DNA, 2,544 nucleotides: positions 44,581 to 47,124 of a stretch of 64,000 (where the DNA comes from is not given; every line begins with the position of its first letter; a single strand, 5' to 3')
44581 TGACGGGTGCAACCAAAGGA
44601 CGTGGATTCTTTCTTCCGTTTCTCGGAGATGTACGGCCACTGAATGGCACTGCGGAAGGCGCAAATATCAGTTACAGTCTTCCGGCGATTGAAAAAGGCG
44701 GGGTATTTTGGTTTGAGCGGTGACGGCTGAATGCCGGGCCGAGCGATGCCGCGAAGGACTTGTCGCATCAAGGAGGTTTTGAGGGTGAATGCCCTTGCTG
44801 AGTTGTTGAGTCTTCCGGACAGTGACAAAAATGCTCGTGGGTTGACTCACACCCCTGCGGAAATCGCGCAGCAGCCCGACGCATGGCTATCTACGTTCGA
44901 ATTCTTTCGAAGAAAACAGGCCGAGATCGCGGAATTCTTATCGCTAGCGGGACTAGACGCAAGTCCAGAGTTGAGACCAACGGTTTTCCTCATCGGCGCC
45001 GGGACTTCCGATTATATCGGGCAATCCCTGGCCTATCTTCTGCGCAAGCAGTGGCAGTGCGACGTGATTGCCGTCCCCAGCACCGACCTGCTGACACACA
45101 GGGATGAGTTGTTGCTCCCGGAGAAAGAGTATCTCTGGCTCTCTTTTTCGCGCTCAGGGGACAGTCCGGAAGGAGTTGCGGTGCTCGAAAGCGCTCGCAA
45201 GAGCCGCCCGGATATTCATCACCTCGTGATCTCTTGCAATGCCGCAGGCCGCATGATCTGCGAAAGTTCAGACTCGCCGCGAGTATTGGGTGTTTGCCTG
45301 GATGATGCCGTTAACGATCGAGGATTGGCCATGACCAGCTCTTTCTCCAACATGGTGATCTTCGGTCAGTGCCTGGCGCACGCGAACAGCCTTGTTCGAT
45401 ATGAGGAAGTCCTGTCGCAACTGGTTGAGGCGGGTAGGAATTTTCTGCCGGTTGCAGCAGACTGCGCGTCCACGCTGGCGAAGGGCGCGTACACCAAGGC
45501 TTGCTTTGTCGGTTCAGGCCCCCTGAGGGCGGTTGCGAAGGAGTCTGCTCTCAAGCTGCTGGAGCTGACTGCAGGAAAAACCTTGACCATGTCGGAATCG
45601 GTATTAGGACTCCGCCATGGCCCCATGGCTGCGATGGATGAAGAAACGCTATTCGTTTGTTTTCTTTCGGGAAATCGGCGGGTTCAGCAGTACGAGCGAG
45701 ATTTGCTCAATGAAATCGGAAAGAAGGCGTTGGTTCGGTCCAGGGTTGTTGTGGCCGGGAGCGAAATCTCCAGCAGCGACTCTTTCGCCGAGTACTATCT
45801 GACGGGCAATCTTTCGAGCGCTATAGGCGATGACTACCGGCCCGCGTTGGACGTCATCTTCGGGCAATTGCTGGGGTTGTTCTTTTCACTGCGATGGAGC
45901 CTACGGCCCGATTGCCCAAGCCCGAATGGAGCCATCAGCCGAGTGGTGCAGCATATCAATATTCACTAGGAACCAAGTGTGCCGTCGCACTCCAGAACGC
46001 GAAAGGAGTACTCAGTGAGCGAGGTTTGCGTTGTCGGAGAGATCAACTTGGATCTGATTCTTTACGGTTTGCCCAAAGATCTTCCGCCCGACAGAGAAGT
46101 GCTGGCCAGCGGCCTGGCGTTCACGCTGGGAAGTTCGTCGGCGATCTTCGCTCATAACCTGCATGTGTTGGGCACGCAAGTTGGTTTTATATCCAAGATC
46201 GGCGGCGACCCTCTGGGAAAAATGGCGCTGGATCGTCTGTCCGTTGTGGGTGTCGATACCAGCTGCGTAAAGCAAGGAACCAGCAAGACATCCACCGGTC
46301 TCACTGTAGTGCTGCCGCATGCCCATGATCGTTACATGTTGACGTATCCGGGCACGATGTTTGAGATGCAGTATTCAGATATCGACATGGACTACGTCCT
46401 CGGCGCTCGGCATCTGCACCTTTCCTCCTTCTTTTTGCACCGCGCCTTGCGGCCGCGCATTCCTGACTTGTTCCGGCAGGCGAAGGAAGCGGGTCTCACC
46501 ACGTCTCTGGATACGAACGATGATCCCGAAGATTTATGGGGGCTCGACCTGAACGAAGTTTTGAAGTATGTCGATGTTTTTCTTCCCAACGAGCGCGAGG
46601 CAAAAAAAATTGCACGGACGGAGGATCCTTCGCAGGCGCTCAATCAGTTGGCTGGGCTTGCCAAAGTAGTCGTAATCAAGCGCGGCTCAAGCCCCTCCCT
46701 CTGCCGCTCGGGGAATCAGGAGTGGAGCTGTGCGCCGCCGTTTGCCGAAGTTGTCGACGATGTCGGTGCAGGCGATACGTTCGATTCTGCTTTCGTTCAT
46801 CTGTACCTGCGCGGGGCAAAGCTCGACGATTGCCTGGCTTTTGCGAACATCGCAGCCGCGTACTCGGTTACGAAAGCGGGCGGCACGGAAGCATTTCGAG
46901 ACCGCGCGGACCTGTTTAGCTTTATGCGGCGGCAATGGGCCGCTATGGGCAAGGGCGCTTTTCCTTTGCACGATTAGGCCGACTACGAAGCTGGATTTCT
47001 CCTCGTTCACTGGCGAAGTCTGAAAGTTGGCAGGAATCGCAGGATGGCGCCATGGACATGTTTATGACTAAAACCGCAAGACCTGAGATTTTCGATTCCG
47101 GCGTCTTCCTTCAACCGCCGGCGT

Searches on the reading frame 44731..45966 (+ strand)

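Call 92: search_protein_families(library=pfam, proteins=[window:44731-45966:+], max_evalue=0.00001)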
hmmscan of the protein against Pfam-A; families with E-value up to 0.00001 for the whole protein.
window:44731-45966:+ (412 aa): 1 family
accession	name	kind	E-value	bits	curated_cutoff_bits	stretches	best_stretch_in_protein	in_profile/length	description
PF01380.27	SIS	-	2.8e-10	40.6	25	0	84-218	7-131/131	SIS domain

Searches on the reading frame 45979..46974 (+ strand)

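Call 92: search_protein_families(library=pfam, proteins=[window:45979-46974:+], max_evalue=0.00001)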
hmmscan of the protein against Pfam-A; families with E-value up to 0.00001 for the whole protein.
window:45979-46974:+ (332 aa): 1 family
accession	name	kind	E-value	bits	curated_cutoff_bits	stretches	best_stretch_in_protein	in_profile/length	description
PF00294.29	PfkB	-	7.2e-44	150.8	25.8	1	15-304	3-297/302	pfkB family carbohydrate kinase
